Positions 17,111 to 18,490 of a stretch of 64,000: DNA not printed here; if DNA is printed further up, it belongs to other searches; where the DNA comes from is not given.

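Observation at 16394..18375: TPP-riboswitch operon pairing a PnuT transporter with an orphan flavin monooxygenase: candidate new thiamine salvage step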

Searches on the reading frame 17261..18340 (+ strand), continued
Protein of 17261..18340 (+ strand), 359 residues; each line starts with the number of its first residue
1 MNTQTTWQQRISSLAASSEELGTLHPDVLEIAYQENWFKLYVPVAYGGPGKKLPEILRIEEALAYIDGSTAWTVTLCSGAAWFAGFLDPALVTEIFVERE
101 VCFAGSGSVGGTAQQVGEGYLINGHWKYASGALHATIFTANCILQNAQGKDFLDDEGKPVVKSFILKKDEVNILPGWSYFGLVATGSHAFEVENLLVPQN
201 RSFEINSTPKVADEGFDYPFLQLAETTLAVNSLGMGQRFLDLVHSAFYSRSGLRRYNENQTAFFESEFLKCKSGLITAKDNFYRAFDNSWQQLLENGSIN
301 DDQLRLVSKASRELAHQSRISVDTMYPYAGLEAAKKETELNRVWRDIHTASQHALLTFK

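Call 41: find_related_loci(query=A3, collection=metagenome_contigs, flank=6000)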
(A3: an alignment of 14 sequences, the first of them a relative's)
Query A3 (369 aa) in metagenome_contigs; peptide patterns used: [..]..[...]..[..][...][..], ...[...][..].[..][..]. (x = any residue, [..] = any of these).
600 stretches matched a pattern (row limit reached: there are more); 403 encode a relative of the query (tblastn E <= 1e-3); the best 80 are kept; 80 distinct loci.
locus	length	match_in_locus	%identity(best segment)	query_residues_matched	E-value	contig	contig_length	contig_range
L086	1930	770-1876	68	1-369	0e+0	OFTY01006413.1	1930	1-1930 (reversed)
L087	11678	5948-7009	50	8-361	2e-122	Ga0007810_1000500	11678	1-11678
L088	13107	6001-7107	84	1-369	0e+0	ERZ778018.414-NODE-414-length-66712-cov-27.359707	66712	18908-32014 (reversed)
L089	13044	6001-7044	49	11-364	3e-119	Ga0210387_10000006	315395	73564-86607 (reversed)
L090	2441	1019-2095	49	8-366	9e-124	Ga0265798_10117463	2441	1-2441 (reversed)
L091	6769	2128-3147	51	15-364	3e-116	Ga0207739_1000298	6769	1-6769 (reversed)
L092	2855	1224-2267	52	17-364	2e-120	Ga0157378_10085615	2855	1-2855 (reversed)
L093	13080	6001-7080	49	1-364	5e-116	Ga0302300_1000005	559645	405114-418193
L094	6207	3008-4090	48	8-368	1e-115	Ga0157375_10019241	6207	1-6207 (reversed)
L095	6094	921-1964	51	16-365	2e-115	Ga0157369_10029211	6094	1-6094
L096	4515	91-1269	47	8-366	3e-116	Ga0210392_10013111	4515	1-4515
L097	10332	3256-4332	49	8-366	4e-115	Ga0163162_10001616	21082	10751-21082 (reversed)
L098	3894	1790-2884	47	4-369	4e-117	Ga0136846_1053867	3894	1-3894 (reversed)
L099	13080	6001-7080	50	8-366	7e-115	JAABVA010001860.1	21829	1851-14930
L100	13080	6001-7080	48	8-366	3e-114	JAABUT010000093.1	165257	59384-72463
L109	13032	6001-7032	48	9-364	8e-112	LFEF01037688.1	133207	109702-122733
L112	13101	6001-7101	44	1-366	2e-111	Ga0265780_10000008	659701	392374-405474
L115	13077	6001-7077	47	8-366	3e-111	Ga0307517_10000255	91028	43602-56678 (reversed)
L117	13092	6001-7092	46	2-366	2e-110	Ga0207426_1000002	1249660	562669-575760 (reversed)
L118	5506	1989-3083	47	1-364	6e-110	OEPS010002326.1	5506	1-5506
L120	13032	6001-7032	48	16-364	2e-109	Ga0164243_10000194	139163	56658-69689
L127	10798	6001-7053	48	16-366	1e-108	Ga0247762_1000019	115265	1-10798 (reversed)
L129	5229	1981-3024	46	16-366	3e-108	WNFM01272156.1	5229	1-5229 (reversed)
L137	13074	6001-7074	48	5-366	1e-107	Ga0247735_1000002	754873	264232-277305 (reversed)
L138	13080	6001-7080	46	8-367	7e-108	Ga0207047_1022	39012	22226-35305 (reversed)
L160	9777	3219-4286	45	8-367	8e-104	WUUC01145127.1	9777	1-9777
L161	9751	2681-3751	44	11-367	2e-103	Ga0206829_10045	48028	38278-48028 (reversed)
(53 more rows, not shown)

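Call 45: search_protein_families(library=pfam, proteins=[L099:2930-5323:+, L099:7161-8132:+, L099:8239-9891:+, L115:7170-8858:+, L112:2703-5183:+, L089:7129-7905:+, L089:8011-9642:+, L117:7194-8057:+, L117:3929-5107:+, L112:7211-8776:-], max_evalue=0.001)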
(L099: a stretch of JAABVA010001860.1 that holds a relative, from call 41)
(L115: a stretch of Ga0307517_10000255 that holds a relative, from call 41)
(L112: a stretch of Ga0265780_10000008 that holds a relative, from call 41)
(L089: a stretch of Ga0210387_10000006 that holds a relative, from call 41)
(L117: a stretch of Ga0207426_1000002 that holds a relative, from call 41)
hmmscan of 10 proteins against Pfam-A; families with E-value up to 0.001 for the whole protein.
L099:2930-5323:+ (797 aa): 6 families
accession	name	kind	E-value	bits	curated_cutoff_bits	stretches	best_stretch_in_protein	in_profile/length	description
PF00593.30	TonB_dep_Rec_b-barrel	-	1.7e-23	84.6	27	1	304-755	10-436/436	TonB dependent receptor-like, beta-barrel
PF13715.12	CarbopepD_reg_2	-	1.4e-22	79.9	32.2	1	23-108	1-88/88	CarboxypepD_reg-like domain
PF13620.12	CarboxypepD_reg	-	3.5e-16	59.8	32.3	1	22-96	1-81/82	Carboxypeptidase regulatory-like domain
PF07715.20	Plug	-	5.5e-10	40.1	23.9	1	120-223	8-106/107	TonB-dependent Receptor Plug Domain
PF17802.7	SpaA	-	0.00011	22.7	23.1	1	24-93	4-84/91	Prealbumin-like fold domain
PF08308.17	PEGA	-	0.00027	21.2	20.8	1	59-97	28-66/71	PEGA domain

L099:7161-8132:+ (323 aa): 1 family
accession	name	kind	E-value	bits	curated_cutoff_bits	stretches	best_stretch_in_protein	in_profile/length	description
PF04383.19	KilA-N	-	1e-17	64.3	23.8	1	5-134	2-105/107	KilA-N domain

L099:8239-9891:+ (550 aa): 1 family
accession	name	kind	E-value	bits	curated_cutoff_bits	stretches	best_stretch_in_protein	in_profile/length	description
PF01663.27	Phosphodiest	-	2.8e-52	178.8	23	1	38-491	1-336/342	Type I phosphodiesterase / nucleotide pyrophosphatase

L115:7170-8858:+ (562 aa): 1 family
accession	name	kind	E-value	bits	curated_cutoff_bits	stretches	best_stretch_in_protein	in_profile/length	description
PF01663.27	Phosphodiest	-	1.2e-49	170.2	23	1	48-504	1-337/342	Type I phosphodiesterase / nucleotide pyrophosphatase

L112:2703-5183:+ (826 aa): 6 families
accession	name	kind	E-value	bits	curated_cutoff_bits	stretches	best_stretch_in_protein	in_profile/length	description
PF00593.30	TonB_dep_Rec_b-barrel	-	2.1e-18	67.9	27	1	315-784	19-436/436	TonB dependent receptor-like, beta-barrel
PF13715.12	CarbopepD_reg_2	-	6.1e-18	65.1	32.2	1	23-110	1-88/88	CarboxypepD_reg-like domain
PF13620.12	CarboxypepD_reg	-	1.4e-15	57.8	32.3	1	22-91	1-72/82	Carboxypeptidase regulatory-like domain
PF07715.20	Plug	-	1e-11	45.7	23.9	1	118-225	4-106/107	TonB-dependent Receptor Plug Domain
PF17802.7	SpaA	-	3.7e-06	27.4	23.1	1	23-84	3-70/91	Prealbumin-like fold domain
PF17210.9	SdrD_B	-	0.00014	22.5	29.7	1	33-104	21-93/112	SdrD B-like domain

L089:7129-7905:+ (258 aa): 1 family
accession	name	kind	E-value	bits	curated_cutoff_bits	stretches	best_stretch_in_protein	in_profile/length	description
PF02754.22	CCG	-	2.1e-34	117.9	20.6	2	145-232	1-84/85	Cysteine-rich domain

L089:8011-9642:+ (543 aa): 0 families

L117:7194-8057:+ (287 aa): 4 families
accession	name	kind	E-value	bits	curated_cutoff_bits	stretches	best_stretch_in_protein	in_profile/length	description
PF00561.26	Abhydrolase_1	-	3.4e-19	69.9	25.8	1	35-268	2-243/245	alpha/beta hydrolase fold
PF12697.13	Abhydrolase_6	-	3.3e-11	44.7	26.3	1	36-274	1-215/217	Alpha/beta hydrolase family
PF12146.15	Hydrolase_4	-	7.1e-08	32.5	27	1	34-259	5-225/239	Serine aminopeptidase, S33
PF08386.16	Abhydrolase_4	-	0.0008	19.9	21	0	224-263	34-73/103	TAP-like protein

L117:3929-5107:+ (392 aa): 1 family
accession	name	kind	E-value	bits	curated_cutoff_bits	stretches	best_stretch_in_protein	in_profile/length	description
PF01464.25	SLT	-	2.4e-17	63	21.3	1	101-198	17-110/117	Transglycosylase SLT domain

L112:7211-8776:- (521 aa): 8 families
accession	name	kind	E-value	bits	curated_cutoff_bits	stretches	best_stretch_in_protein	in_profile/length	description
PF13365.12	Trypsin_2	-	5.7e-35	121.6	27.6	1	118-279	1-144/144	Trypsin-like peptidase domain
PF13180.12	PDZ_2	-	1.8e-25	89.4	27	2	318-409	1-80/80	PDZ domain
PF00089.32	Trypsin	-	4e-20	73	20.6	1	109-304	10-218/220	Trypsin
PF00595.29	PDZ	-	1.4e-14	54.6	23.2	1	316-397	8-81/81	PDZ domain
PF17820.7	PDZ_6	-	4.2e-13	49.2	27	1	345-398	2-54/54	PDZ domain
PF12812.13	PDZ_1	-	5.2e-08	33.2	28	1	431-498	9-76/78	PDZ-like domain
PF14685.13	PDZ_Tricorn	-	1.5e-05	25.3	25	0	358-405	37-86/88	Tricorn protease PDZ domain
PF10459.15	Peptidase_S46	-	1.7e-05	24.1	22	0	256-280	626-650/698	Peptidase S46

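Call 46: search_protein_families(library=pfam, proteins=[L088:4624-5997:-, L088:7195-8055:-, L138:4996-5568:+, L138:5576-5935:+, L138:7178-7891:+, L161:406-1536:+, L161:1549-2634:+, L161:3893-4603:+, L118:729-1961:+, L118:4-642:+], max_evalue=0.001)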
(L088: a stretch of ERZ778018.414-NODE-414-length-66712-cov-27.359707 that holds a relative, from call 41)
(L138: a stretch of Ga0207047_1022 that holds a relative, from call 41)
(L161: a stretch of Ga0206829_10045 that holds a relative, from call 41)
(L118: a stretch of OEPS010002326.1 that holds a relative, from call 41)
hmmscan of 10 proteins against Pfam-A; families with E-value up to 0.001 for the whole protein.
L088:4624-5997:- (457 aa): 2 families
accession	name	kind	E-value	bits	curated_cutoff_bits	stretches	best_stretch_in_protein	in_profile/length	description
PF01546.33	Peptidase_M20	-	6.9e-40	137.6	24.6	1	120-448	1-204/206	Peptidase family M20/M25/M40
PF07687.19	M20_dimer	-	3.3e-15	56.4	21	1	246-343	7-103/107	Peptidase dimerisation domain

L088:7195-8055:- (286 aa): 2 families
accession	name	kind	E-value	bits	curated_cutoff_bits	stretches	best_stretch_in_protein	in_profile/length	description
PF03009.23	GDPD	-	9.8e-29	101.6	23.6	1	44-154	1-116/244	Glycerophosphoryl diester phosphodiesterase family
PF16387.11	DUF4996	-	3e-06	28.2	33.7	1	212-279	30-102/102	Domain of unknown function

L138:4996-5568:+ (190 aa): 1 family
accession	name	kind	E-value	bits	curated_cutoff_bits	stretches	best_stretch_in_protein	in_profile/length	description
PF03061.28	4HBT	-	4.4e-15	56.2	20.6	1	65-137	1-74/79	Thioesterase superfamily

L138:5576-5935:+ (119 aa): 1 family
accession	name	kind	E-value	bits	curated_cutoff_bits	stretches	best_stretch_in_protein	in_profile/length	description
PF01242.24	PTPS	-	5.7e-34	117.1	22.4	1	2-117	1-120/121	6-pyruvoyl tetrahydropterin synthase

L138:7178-7891:+ (237 aa): 0 families

L161:406-1536:+ (376 aa): 1 family
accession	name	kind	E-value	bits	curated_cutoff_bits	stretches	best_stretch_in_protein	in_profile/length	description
PF01702.25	TGT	-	2.6e-156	520.6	26.3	1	13-369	2-352/357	Queuine tRNA-ribosyltransferase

L161:1549-2634:+ (361 aa): 1 family
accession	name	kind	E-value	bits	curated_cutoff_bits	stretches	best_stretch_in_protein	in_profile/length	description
PF03739.19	LptF_LptG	-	5.8e-64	216.8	27.9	1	9-358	1-353/353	Lipopolysaccharide export system permease LptF/LptG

L161:3893-4603:+ (236 aa): 0 families

L118:729-1961:+ (410 aa): 1 family
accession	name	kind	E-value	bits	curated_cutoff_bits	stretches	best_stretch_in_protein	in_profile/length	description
PF00375.23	SDF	-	1.6e-97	327.4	27.9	1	8-383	1-385/387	Sodium:dicarboxylate symporter family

L118:4-642:+ (212 aa): 1 family
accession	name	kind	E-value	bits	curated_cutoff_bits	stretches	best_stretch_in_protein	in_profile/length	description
PF00152.25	tRNA-synt_2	-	2e-36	126.1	25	1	17-137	187-308/308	tRNA synthetases class II (D, K and N)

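Call 54: find_encoding_contigs(protein=P0272, flank=3000, max_places=1)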
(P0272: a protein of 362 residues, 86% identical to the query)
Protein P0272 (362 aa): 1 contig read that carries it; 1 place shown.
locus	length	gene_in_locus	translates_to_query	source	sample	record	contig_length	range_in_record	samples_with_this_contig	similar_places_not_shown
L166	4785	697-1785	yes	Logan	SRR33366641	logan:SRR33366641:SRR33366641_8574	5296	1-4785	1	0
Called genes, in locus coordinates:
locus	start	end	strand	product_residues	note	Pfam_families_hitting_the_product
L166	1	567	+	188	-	?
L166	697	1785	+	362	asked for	PF08028:Acyl-CoA_dh_2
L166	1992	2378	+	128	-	PF00903:Glyoxalase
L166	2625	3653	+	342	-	PF06580:His_kinase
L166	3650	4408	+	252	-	PF00072:Response_reg, PF04397:LytTR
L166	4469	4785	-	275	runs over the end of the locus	?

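Call 55: find_encoding_contigs(protein=P0278, flank=3000, max_places=1)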
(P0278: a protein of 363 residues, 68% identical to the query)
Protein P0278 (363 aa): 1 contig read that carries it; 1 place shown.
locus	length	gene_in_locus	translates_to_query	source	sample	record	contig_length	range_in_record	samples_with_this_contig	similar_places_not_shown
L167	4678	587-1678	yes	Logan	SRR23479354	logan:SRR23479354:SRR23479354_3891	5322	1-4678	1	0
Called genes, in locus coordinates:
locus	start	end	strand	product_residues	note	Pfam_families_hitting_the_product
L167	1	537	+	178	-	?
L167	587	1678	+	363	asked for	PF08028:Acyl-CoA_dh_2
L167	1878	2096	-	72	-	-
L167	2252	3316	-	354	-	PF01370:Epimerase, PF22917:PRISE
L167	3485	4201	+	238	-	-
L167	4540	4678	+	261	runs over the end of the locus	?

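Call 56: find_encoding_contigs(protein=P0284, flank=4000, max_places=1)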
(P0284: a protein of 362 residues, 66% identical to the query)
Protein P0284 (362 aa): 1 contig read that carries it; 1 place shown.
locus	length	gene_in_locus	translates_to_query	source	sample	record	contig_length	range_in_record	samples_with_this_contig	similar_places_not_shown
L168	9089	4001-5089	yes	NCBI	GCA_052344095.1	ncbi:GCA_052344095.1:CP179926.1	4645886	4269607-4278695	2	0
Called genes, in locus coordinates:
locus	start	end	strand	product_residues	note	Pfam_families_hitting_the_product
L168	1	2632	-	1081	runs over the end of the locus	PF13620:CarboxypepD_reg (weak), PF13715:CarbopepD_reg_2, PF07715:Plug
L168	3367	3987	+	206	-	PF04973:NMN_transporter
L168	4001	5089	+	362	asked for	PF02771:Acyl-CoA_dh_N (weak), PF08028:Acyl-CoA_dh_2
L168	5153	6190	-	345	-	-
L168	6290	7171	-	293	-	PF03602:Cons_hypoth95 (weak)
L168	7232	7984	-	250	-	PF02463:SMC_N (faint), PF09818:ABC_ATPase (faint), PF00005:ABC_tran, PF13304:AAA_21 (faint)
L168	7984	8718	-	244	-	PF02405:MlaE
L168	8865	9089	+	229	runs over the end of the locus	PF00106:adh_short, PF08659:KR (weak), PF13561:adh_short_C2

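Call 57: find_encoding_contigs(protein=P0285, flank=4000, max_places=1)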
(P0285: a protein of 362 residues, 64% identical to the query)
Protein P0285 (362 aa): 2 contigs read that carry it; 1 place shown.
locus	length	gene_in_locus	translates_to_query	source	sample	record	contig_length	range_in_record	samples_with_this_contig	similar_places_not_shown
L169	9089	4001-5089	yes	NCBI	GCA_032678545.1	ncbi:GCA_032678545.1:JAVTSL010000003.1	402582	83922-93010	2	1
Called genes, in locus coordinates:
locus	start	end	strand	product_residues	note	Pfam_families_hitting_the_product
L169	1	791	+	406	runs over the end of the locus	PF04116:FA_hydroxylase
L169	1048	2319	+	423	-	PF00480:ROK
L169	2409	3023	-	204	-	PF13505:OMP_b-brl (weak)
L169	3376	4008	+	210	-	PF04973:NMN_transporter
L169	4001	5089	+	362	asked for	PF08028:Acyl-CoA_dh_2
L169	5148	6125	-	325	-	PF01261:AP_endonuc_2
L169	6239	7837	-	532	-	PF02838:Glyco_hydro_20b, PF00728:Glyco_hydro_20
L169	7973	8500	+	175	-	-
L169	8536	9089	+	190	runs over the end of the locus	-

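Call 61: predict_structure(alignment_id=A4)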
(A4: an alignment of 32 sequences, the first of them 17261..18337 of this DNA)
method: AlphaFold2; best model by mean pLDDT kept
length: 359 residues; sequences in the alignment: 32
mean_pLDDT: 83.8   pTM: 0.84
mean pLDDT of the five models: 83.8, 82.1, 80.5, 78.2, 76.8
residues with pLDDT >= 90: 152; 70-90: 158; 50-70: 37; < 50: 12
segments of 3 or more residues with pLDDT < 50: 178-186
pLDDT, mean of each block of 10 residues (from residue 1): 68 76 74 83 86 91 79 68 81 80 77 95 82 75 94 94 90 65 55 94 81 84 89 93 89 73 96 98 98 94 96 94 93 79 82 71
secondary structure, 60 per line:
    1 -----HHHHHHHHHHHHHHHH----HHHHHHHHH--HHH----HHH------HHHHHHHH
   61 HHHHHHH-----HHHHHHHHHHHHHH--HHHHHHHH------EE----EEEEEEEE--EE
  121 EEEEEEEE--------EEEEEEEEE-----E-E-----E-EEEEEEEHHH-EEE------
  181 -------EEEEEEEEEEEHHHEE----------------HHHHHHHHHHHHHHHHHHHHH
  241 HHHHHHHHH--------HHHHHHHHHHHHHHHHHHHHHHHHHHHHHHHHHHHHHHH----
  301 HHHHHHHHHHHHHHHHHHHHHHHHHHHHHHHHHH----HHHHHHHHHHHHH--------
elements in order: H6-21 H26-34 H53-67 H73-86 H89-96 E109-116 E119-128 E137-145 E161-167 E172-174 E188-198 H220-249 H258-296 H301-334 H339-351

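Call 67: fold_search(model_id=the predicted structure, library=pdb)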
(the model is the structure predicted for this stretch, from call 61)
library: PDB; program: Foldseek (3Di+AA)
matches with E <= 10: 607; with E <= 0.001: 360
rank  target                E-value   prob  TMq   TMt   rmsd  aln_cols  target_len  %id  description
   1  7f74_A                5.1e-18  1.00  0.85  0.82   2.6       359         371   23  Rv3094c in complex with FMN. (released 2022-06-29)
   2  7f72                  1.1e-17  1.00  0.85  0.83   2.6       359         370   23  Rv3094c in complex with FAD and ETH. (released 2022-07-13)
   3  5mr6_A                1.2e-17  1.00  0.81  0.74   3.5       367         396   20  XiaF from Streptomyces sp. in complex with FADH2 and Glycerol (released 2017-06-28)
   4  7f70                  1.2e-17  1.00  0.83  0.82   2.9       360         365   24  Crystal structure of Rv3094c (released 2022-06-29)
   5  2rfq_A                1.4e-17  1.00  0.80  0.75   3.7       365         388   20  Crystal structure of 3-HSA hydroxylase from Rhodococcus sp. RHA1 (released 2007-10-16)
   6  3afe_C                1.6e-17  1.00  0.80  0.75   3.7       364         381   21  Crystal structure of the HsaA monooxygenase from M.tuberculosis (released 2010-05-26)
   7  5lvu                  2.0e-17  1.00  0.84  0.77   3.6       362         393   20  XiaF (apo) from Streptomyces sp. (released 2017-06-28)
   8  2rfq_B                4.5e-17  1.00  0.82  0.77   3.6       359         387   21  Crystal structure of 3-HSA hydroxylase from Rhodococcus sp. RHA1 (released 2007-10-16)
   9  3afe_D                5.0e-17  1.00  0.78  0.74   3.9       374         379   21  Crystal structure of the HsaA monooxygenase from M.tuberculosis (released 2010-05-26)
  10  2or0_B                9.9e-17  1.00  0.81  0.72   3.9       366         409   20  Structural Genomics, the crystal structure of a putative hydroxylase from Rhodococcus sp. RHA1 (released 2007-03-06)
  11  3aff_B                9.9e-17  1.00  0.76  0.75   3.7       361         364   22  Crystal structure of the HsaA monooxygenase from M. tuberculosis (released 2010-05-26)
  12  2or0_A                1.1e-16  1.00  0.84  0.79   3.0       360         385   19  Structural Genomics, the crystal structure of a putative hydroxylase from Rhodococcus sp. RHA1 (released 2007-03-06)
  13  3afe_B                1.2e-16  1.00  0.82  0.78   3.3       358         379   21  Crystal structure of the HsaA monooxygenase from M.tuberculosis (released 2010-05-26)
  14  3aff_A                1.3e-16  1.00  0.75  0.74   4.0       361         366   22  Crystal structure of the HsaA monooxygenase from M. tuberculosis (released 2010-05-26)
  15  2rfq_C                1.5e-16  1.00  0.79  0.76   3.4       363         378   21  Crystal structure of 3-HSA hydroxylase from Rhodococcus sp. RHA1 (released 2007-10-16)
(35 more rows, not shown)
